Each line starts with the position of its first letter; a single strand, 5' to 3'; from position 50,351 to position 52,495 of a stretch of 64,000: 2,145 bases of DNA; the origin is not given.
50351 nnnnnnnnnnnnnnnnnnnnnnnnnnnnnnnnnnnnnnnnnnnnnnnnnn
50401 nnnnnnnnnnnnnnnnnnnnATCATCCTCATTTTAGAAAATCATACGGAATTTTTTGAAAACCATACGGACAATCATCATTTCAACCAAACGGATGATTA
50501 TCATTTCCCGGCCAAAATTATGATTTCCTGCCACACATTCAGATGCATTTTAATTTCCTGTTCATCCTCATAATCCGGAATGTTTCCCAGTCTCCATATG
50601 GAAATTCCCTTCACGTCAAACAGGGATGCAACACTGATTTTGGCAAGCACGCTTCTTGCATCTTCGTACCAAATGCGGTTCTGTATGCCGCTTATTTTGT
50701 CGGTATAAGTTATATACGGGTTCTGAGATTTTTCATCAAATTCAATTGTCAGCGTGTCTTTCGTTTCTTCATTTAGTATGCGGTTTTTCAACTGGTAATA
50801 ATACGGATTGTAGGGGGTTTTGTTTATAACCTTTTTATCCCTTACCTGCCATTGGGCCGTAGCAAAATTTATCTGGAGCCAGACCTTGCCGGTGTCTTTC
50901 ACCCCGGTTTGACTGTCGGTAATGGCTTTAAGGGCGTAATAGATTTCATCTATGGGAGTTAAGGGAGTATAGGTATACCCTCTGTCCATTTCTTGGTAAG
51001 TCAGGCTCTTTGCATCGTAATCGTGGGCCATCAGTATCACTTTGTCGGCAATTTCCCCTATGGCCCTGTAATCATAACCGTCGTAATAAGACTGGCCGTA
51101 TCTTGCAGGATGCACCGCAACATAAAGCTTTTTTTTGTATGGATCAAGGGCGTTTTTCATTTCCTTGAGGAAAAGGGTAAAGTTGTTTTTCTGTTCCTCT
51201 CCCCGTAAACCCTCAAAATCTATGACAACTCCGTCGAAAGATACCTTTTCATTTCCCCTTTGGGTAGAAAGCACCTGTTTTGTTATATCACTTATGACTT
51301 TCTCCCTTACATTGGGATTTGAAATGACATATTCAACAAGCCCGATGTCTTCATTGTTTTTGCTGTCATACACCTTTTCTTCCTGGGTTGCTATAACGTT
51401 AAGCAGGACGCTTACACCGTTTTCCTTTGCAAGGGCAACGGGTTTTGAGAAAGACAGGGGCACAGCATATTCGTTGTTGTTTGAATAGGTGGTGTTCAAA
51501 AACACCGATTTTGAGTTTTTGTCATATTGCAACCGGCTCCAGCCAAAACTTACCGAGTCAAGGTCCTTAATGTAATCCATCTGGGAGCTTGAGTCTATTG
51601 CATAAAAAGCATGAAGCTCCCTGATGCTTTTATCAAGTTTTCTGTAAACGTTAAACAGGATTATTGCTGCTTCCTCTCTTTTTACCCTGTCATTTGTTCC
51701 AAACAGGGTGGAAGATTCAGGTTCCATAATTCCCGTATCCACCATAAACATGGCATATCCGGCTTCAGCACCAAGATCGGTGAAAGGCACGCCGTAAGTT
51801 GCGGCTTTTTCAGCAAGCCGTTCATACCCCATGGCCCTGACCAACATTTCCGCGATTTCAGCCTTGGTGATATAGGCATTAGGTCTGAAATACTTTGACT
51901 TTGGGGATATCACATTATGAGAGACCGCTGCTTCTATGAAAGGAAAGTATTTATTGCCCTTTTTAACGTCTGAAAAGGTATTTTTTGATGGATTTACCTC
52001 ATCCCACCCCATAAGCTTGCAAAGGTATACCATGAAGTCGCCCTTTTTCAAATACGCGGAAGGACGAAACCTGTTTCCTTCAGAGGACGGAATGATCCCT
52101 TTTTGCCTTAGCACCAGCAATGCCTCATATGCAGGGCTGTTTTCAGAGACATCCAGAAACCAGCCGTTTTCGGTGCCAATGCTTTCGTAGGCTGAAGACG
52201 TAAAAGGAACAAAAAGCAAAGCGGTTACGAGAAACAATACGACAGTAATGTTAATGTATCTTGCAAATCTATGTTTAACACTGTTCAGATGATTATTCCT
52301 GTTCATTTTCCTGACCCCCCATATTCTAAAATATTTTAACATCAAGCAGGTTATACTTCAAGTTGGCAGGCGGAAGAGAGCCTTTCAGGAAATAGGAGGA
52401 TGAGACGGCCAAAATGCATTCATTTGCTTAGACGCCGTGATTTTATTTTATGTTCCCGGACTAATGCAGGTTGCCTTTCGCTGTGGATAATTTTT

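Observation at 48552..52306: SLH-anchored GH18-like protein plus a TMTC/PMT-like GT-C glycosyltransferase with TPRs: candidate cell-envelope protein O-glycosylation module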

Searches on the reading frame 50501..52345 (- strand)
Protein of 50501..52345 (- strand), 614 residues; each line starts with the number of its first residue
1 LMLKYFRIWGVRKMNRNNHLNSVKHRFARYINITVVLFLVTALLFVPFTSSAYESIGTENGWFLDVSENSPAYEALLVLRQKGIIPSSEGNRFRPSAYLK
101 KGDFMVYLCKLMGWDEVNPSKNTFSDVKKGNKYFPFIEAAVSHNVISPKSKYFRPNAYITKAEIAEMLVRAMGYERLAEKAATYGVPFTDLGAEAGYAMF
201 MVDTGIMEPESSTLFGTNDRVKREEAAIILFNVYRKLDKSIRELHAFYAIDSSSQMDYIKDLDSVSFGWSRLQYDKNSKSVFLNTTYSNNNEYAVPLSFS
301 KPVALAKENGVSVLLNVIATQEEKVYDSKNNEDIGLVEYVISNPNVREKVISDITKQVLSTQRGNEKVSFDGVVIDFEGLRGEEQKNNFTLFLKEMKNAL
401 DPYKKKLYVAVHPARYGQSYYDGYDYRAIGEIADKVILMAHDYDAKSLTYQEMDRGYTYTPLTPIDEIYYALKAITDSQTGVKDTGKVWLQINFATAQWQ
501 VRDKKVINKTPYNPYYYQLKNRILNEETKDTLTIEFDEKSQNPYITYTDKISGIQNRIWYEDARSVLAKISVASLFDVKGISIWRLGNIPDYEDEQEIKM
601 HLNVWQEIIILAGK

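Call 3: search_protein_families(library=pfam, proteins=[window:50501-52345:-], max_evalue=0.01)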
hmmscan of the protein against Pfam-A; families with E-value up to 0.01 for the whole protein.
window:50501-52345:- (614 aa): 2 families
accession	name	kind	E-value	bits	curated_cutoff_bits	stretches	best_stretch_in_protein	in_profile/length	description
PF00704.34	Glyco_hydro_18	-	1.4e-20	74.7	29.6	1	340-587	83-315/317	Glycosyl hydrolases family 18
PF00395.25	SLH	-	2e-19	69.7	20.8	3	123-165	1-44/44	S-layer homology domain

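Call 4: search_protein_families(library=ncbifam, proteins=[window:50501-52345:-], max_evalue=0.01)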
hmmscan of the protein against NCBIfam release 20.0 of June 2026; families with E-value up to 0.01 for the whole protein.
window:50501-52345:- (614 aa): 0 families

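Call 25: search_solved_structures(query=window:50501-52345:-, max_evalue=0.001, show_alignments=2)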
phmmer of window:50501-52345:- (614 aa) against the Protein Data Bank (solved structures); distinct sequences matched with E-value up to 0.001: 10.
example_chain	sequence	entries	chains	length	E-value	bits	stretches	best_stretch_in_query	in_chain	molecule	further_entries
4s3k_A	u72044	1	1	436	7.3e-15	57.8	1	304-587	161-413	Spore germination protein YaaH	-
4wiw_A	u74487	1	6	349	2.3e-12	49.6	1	339-591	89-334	Glycoside hydrolase family 18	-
4q6t_A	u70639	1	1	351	1.2e-11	47.2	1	328-443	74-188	Glycosyl hydrolase, family 18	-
4s3j_A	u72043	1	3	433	1.3e-11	47.1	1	347-587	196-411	Cortical-lytic enzyme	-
3cz8_A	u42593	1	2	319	2.4e-10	42.9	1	336-586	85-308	Putative sporulation-specific glycosylase ydhD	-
5jh8_A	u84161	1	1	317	3.2e-07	32.6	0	366-443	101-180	Probable chitinase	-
6bt4_A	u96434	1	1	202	1.5e-05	27.1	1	63-191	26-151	S-layer protein sap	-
3pyw_A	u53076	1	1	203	1.8e-05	26.8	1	64-191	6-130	S-layer protein sap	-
9g93_A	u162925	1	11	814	7e-05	24.9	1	60-191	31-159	S-layer protein sap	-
5wup_A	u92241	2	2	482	0.00015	23.8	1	369-446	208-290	Chitinase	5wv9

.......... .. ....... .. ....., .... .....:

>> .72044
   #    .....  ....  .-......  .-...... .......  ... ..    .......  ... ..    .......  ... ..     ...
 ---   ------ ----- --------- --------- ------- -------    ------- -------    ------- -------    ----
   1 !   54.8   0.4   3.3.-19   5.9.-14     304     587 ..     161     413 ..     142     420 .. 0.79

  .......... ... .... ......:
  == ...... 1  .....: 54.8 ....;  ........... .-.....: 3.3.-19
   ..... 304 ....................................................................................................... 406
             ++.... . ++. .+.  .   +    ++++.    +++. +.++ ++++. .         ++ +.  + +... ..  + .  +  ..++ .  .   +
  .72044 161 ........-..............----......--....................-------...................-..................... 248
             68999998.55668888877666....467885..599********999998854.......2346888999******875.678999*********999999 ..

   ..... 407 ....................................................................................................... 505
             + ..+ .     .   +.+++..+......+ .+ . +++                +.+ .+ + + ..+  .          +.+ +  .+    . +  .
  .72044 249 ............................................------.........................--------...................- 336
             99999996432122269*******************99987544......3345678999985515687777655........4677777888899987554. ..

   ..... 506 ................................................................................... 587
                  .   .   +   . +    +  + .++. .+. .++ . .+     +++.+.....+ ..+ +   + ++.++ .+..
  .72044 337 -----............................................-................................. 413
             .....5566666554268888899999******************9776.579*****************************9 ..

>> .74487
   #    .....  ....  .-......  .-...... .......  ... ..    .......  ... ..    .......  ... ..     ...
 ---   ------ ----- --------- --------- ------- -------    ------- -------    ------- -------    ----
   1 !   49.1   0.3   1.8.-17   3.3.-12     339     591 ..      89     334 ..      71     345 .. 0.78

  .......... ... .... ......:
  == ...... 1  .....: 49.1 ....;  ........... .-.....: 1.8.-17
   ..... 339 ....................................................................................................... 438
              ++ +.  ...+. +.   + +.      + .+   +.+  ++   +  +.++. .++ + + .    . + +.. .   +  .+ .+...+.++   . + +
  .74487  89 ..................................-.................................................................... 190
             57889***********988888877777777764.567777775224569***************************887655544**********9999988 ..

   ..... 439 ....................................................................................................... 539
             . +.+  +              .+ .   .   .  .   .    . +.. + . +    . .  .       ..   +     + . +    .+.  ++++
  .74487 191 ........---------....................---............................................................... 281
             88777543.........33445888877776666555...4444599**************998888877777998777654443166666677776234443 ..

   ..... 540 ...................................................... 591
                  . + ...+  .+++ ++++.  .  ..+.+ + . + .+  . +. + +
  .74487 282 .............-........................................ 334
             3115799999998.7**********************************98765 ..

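Call 37: find_homologous_proteins(query=window:50501-52306:-)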
Query window:50501-52306:- (601 aa): 1217 proteins with E <= 0.001 among 8000 candidates; the best 120 are listed.
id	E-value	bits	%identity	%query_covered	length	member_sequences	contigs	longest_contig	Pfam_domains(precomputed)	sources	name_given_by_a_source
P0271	0.0e+0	1355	100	100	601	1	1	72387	PF00395.26,PF00704.35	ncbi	-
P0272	2.5e-170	586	48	97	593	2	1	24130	PF00395.26,PF00704.35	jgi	-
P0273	2.2e-168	580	46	98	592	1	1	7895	PF00395.26,PF00704.35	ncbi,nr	ncbi:MAG TPA: hypothetical protein GXX14_04755 [Clostridiaceae bacterium]|nr:hypothetical protein [C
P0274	3.7e-166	572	47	97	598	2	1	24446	PF00395.26,PF00704.35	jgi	-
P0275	1.4e-164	567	47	97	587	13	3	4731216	PF00395.26,PF00704.35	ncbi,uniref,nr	ncbi:hypothetical protein CDQ84_07235 [Clostridium thermosuccinogenes]|uniref:Glycoside hydrolase n=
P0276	2.1e-164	567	48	91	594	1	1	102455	PF00395.26,PF00704.35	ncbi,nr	ncbi:MAG: S-layer homology domain-containing protein [Clostridia bacterium]|nr:S-layer homology doma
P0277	9.6e-164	564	47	97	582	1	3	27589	PF00395.26,PF00704.35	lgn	-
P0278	3.8e-163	562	47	96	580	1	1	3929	PF00395.26,PF00704.35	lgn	-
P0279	5.9e-163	562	46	97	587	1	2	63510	PF00395.26,PF00704.35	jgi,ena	-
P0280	2.3e-160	553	47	96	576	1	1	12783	PF00395.26,PF00704.35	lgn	-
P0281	3.3e-160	553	46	95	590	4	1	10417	PF00395.26,PF00704.35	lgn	-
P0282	2.0e-159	550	47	95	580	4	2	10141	PF00395.26,PF00704.35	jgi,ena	-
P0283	9.1e-159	548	47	91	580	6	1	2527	PF00395.26,PF00704.35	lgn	-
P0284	9.3e-159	548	46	96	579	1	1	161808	PF00395.26,PF00704.35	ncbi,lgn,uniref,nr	ncbi:Predicted glycosyl hydrolase [Natronincola peptidivorans]|uniref:Predicted glycosyl hydrolase n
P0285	1.2e-158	548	47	96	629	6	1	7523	PF00395.26,PF00704.35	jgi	-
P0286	3.5e-158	546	45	97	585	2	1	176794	PF00395.26,PF00704.35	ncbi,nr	ncbi:S-layer homology domain-containing protein [Anaerobacterium chartisolvens]|nr:S-layer homology 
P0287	6.7e-158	545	45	96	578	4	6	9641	PF00395.26,PF00704.35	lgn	-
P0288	7.7e-158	545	47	91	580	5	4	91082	PF00395.26,PF00704.35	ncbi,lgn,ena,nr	ncbi:MAG TPA: hypothetical protein GX498_09425 [Clostridiales bacterium]|nr:hypothetical protein [Cl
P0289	1.6e-157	544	47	91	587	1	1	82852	PF00395.26,PF00704.35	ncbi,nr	ncbi:MAG: glycosyl hydrolase family 18 protein [Clostridia bacterium]|nr:glycosyl hydrolase family 1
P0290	2.5e-157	543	47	96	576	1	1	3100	PF00395.26,PF00704.35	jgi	-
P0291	3.8e-157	543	46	94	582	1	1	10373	PF00395.26,PF00704.35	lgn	-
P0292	4.3e-157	542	45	97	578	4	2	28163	PF00395.26,PF00704.35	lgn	-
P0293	7.6e-157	542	45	97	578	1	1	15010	PF00395.26,PF00704.35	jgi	-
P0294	8.9e-157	541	45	96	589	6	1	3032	PF00395.26,PF00704.35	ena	-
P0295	1.4e-156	541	45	95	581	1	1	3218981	PF00395.26,PF00704.35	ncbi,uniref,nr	ncbi:glycosyl hydrolase family 18 protein [Heliorestis convoluta]|uniref:Uncharacterized protein n=1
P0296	1.9e-156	540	46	96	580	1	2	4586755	PF00395.26,PF00704.35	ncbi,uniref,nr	ncbi:glycosyl hydrolase family 18 protein [Clostridium formicaceticum]|uniref:Spore germination prot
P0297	1.9e-156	540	45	92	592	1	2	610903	PF00395.26,PF00704.35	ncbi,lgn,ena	-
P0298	2.9e-156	540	46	97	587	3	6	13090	PF00395.26,PF00704.35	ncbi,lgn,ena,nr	ncbi:MAG: hypothetical protein GX301_06315 [Gracilibacteraceae bacterium]|nr:hypothetical protein [G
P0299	2.9e-156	540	46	96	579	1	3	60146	PF00395.26,PF00704.35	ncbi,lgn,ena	-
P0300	3.0e-156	540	46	94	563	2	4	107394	PF00395.26,PF00704.35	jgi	-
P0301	5.9e-156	539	44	97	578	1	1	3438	PF00395.26,PF00704.35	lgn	-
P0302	7.5e-156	538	46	95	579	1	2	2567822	PF00395.26,PF00704.35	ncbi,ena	-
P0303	1.1e-155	538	46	96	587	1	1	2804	PF00395.26,PF00704.35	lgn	-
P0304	1.2e-155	538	45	96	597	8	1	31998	PF00395.26,PF00704.35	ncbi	-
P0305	2.5e-155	537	46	96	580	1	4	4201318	PF00395.26,PF00704.35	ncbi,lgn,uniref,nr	ncbi:putative glycosyl hydrolase [Clostridium aceticum]|uniref:Putative glycosyl hydrolase n=1 Tax=C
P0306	3.7e-155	536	46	95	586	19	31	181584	PF00395.26,PF00704.35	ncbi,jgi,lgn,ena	-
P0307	3.8e-155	536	46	96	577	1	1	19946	PF00395.26,PF00704.35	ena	-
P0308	6.4e-155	535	46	91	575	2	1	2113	PF00395.26,PF00704.35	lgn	-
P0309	1.1e-154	534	45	97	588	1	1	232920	PF00395.26,PF00704.35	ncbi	-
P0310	1.4e-154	534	48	91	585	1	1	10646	PF00395.26,PF00704.35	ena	-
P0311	2.0e-154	534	48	92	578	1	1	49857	PF00395.26,PF00704.35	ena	-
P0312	2.4e-154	533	47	91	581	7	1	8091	PF00395.26,PF00704.35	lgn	-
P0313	2.5e-154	533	44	96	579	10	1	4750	PF00395.26,PF00704.35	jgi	jgi:hypothetical protein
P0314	3.6e-154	533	44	98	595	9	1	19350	PF00395.26,PF00704.35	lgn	-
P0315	3.7e-154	533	45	97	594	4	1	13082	PF00395.26,PF00704.35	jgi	jgi:spore germination protein YaaH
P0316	4.0e-154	533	45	96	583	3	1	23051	PF00395.26,PF00704.35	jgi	jgi:spore germination protein YaaH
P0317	4.1e-154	533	45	96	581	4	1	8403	PF00395.26,PF00704.35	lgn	-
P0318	8.2e-154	532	46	96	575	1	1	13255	PF00395.26,PF00704.35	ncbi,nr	ncbi:MAG: S-layer homology domain-containing protein [Clostridia bacterium]|nr:S-layer homology doma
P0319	1.5e-153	531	46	97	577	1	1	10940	PF00395.26,PF00704.35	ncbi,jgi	-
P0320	2.3e-153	530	45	96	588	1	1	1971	PF00395.26,PF00704.35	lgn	-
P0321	2.5e-153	530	47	91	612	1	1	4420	PF00395.26,PF00704.35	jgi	-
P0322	2.6e-153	530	46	98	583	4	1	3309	PF00395.26,PF00704.35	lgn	-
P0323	2.9e-153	530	45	97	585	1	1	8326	PF00395.26,PF00704.35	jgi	-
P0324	6.2e-153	529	45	96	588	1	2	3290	PF00395.26,PF00704.35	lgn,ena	-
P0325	6.2e-153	529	45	96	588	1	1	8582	PF00395.26,PF00704.35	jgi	jgi:spore germination protein YaaH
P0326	8.2e-153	528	44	97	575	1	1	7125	PF00395.26,PF00704.35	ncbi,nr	ncbi:MAG: hypothetical protein GX957_06340 [Clostridiaceae bacterium]|nr:hypothetical protein [Clost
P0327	9.0e-153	528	45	96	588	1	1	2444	PF00395.26,PF00704.35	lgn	-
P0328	1.1e-152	528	44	97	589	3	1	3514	PF00395.26,PF00704.35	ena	-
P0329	1.2e-152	528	47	91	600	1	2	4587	PF00395.26,PF00704.35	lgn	-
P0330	1.3e-152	528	46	91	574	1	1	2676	PF00395.26,PF00704.35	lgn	-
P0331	2.3e-152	527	45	96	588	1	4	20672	PF00395.26,PF00704.35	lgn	-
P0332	2.7e-152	527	44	97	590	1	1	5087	PF00395.26,PF00704.35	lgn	-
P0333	2.7e-152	527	45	96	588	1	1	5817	PF00395.26,PF00704.35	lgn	-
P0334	5.5e-152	525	47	97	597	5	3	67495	PF00395.26,PF00704.35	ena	-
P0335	6.9e-152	525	44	96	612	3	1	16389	PF00395.26,PF00704.35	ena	-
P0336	1.2e-151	524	46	94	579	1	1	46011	PF00395.26,PF00704.35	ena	-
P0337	1.7e-151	524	46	95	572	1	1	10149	PF00395.26,PF00704.35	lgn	-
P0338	2.1e-151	524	46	91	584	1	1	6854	PF00395.26,PF00704.35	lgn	-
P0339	2.5e-151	523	43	97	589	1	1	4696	PF00395.26,PF00704.35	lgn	-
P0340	2.6e-151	523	44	96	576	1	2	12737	PF00395.26,PF00704.35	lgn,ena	-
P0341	2.7e-151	523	44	96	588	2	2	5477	PF00395.26,PF00704.35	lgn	-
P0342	3.1e-151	523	44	96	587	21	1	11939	PF00395.26,PF00704.35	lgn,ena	-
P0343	3.2e-151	523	44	97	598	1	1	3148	PF00395.26,PF00704.35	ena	-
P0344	3.6e-151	523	43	97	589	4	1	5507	PF00395.26,PF00704.35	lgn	-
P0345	3.8e-151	523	45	97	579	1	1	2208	PF00395.26,PF00704.35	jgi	jgi:spore germination protein YaaH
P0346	4.6e-151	522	46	91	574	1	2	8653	PF00395.26,PF00704.35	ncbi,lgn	-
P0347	5.3e-151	522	43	97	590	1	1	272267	PF00395.26,PF00704.35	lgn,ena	-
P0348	6.0e-151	522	43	97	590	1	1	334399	PF00395.26,PF00704.35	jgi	-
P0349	6.5e-151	522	43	97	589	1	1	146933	PF00395.26,PF00704.35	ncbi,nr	ncbi:MAG TPA: S-layer homology domain-containing protein [Clostridia bacterium]|nr:S-layer homology 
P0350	7.1e-151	522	46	96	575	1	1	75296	PF00395.26,PF00704.35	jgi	-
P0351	7.5e-151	522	46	91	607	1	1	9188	PF00395.26,PF00704.35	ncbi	-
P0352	8.6e-151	522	43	97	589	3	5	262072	PF00395.26,PF00704.35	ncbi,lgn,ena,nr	ncbi:MAG: hypothetical protein APF77_14810 [Clostridia bacterium BRH_c25]|nr:MAG: hypothetical prote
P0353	1.1e-150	521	45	97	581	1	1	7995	PF00395.26,PF00704.35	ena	-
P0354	1.8e-150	521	43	97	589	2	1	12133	PF00395.26,PF00704.35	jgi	-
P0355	2.0e-150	520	43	97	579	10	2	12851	PF00395.26,PF00704.35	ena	-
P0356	2.0e-150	520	46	95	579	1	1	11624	PF00395.26,PF00704.35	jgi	jgi:spore germination protein YaaH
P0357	2.8e-150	520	46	98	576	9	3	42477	PF00395.26,PF00704.35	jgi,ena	-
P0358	3.2e-150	520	43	97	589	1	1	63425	PF00395.26,PF00704.35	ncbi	ncbi:MAG: S-layer homology domain-containing protein [Clostridia bacterium]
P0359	4.5e-150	519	46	96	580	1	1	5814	PF00395.26,PF00704.35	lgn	-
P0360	4.6e-150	519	44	99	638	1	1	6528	PF00395.26,PF00704.35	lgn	-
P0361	7.5e-150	518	44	97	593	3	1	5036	PF00395.26,PF00704.35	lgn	-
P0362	8.0e-150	518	43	97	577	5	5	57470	PF00395.26,PF00704.35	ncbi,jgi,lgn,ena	jgi:spore germination protein YaaH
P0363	8.9e-150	518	44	97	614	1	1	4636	PF00395.26,PF00704.35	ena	-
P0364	1.1e-149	518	44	96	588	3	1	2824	PF00395.26,PF00704.35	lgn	-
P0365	1.2e-149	518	43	97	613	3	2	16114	PF00395.26,PF00704.35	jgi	jgi:spore germination protein YaaH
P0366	1.4e-149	518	43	97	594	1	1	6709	PF00395.26,PF00704.35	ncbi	-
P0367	2.3e-149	517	43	97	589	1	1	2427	PF00395.26,PF00704.35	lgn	-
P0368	2.3e-149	517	46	94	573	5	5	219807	PF00395.26,PF00704.35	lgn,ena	-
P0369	2.4e-149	517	44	97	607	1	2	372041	PF00395.26,PF00704.35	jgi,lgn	-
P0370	2.5e-149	517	45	91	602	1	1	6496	PF00395.26,PF00704.35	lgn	-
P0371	3.3e-149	516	46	98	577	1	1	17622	PF00395.26,PF00704.35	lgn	-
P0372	3.4e-149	516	45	97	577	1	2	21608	PF00395.26,PF00704.35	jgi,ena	-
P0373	4.8e-149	516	46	96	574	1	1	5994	PF00395.26,PF00704.35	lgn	-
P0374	4.8e-149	516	45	91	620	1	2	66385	PF00395.26,PF00704.35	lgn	-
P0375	5.1e-149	516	45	95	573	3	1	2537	PF00395.26,PF00704.35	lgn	-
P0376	6.0e-149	515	43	97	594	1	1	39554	PF00395.26,PF00704.35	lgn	-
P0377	6.8e-149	515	44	97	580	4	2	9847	PF00395.26,PF00704.35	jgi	jgi:spore germination protein YaaH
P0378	7.8e-149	515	44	95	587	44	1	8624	PF00395.26,PF00704.35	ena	-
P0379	1.0e-148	515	44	95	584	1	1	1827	PF00395.26,PF00704.35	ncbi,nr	ncbi:MAG TPA: glycosyl hydrolase family 18 protein, partial [Clostridia bacterium]|nr:glycosyl hydro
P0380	1.0e-148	515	43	98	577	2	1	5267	PF00395.26,PF00704.35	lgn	-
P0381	1.1e-148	515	44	96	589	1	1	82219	PF00395.26,PF00704.35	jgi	-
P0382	1.4e-148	514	43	97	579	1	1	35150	PF00395.26,PF00704.35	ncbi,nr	ncbi:MAG: hypothetical protein GX022_08160 [Clostridiaceae bacterium]|nr:hypothetical protein [Clost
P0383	1.9e-148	514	45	91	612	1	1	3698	PF00395.26,PF00704.35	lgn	-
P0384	3.0e-148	513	46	92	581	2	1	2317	PF00395.26,PF00704.35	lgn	-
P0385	3.5e-148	513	43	97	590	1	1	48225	PF00395.26,PF00704.35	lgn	-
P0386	3.7e-148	513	45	97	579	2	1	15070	PF00395.26,PF00704.35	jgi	jgi:spore germination protein YaaH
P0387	3.9e-148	513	46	95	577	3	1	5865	PF00395.26,PF00704.35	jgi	jgi:spore germination protein YaaH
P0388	5.7e-148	512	43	97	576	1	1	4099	PF00395.26,PF00704.35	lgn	-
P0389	6.3e-148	512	43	97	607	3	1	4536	PF00395.26,PF00704.35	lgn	-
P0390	8.3e-148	512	44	97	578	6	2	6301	PF00395.26,PF00704.35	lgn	-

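Call 38: find_encoding_contigs(protein=P0275, flank=5000, max_places=1)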
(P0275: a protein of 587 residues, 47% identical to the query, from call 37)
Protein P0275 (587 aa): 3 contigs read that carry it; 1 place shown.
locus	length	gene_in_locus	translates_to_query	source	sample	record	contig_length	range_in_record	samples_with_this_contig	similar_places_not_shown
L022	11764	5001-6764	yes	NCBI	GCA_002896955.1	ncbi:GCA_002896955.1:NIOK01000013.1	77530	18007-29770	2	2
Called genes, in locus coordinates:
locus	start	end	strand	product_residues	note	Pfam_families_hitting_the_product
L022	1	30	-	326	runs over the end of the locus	PF00586:AIRS, PF02769:AIRS_C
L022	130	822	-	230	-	PF09986:DUF2225, PF13181:TPR_8 (faint)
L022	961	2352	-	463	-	PF12229:PG_binding_4, PF04294:VanW, PF07501:G5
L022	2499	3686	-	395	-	PF22025:ThiI_fer, PF02926:THUMP, PF02568:ThiI, PF06508:QueC (faint)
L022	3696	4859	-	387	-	PF00266:Aminotran_5, PF00155:Aminotran_1_2 (faint), PF01212:Beta_elim_lyase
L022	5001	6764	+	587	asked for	PF00395:SLH, PF00704:Glyco_hydro_18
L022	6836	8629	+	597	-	PF07719:TPR_2 (faint), PF13428:TPR_14 (faint), PF13431:TPR_17 (faint), PF14559:TPR_19 (faint), PF00515:TPR_1 (faint), PF13181:TPR_8 (faint), PF13414:TPR_11 (faint), PF13424:TPR_12 (faint), +3 more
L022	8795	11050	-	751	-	PF07833:Cu_amine_oxidN1, PF13739:PdaC, PF11738:DUF3298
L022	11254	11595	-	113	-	-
